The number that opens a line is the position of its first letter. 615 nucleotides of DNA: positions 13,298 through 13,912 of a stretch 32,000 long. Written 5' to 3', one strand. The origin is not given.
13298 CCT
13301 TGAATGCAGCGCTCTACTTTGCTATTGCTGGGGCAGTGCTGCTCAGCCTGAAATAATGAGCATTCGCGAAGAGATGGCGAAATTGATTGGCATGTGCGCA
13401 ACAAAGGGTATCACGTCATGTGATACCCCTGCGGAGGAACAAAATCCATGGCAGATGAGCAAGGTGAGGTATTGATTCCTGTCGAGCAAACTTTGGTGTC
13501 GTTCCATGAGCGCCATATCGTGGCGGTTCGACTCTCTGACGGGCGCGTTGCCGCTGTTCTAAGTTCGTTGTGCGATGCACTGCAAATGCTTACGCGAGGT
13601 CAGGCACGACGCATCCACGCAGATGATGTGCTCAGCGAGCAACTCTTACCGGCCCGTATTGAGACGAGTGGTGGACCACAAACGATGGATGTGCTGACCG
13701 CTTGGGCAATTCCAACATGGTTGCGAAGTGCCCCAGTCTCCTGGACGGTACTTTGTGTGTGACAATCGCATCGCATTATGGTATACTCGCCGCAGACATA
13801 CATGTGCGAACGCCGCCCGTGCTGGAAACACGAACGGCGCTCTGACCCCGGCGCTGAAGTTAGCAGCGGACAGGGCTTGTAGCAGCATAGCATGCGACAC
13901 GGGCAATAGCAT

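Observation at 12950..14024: Two diverged copies of a ~210-230 nt structured RNA-like element, each upstream of a P22-Ant-type gene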

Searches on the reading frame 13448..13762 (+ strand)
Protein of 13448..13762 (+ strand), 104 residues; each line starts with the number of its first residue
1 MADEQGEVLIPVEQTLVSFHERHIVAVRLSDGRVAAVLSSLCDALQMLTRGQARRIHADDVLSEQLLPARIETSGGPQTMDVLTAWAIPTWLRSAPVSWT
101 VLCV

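Call 8: search_protein_families(library=pfam, proteins=[window:13448-13762:+], max_evalue=0.01)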
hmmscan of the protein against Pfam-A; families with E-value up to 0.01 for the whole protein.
window:13448-13762:+ (104 aa): 1 family
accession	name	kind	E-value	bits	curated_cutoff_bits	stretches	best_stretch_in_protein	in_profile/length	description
PF10547.14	P22_AR_N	-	1.4e-07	32.1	30.7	1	17-94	3-80/115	P22_AR N-terminal domain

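Call 9: search_protein_families(library=phrogs, proteins=[window:13448-13762:+], max_evalue=0.001)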
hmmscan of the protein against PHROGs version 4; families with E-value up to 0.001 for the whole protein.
window:13448-13762:+ (104 aa): 0 families

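Call 65: search_protein_families(library=ncbifam, proteins=[window:13448-13762:+], max_evalue=0.01)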
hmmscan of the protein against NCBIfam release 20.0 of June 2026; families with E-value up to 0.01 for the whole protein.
window:13448-13762:+ (104 aa): 0 families
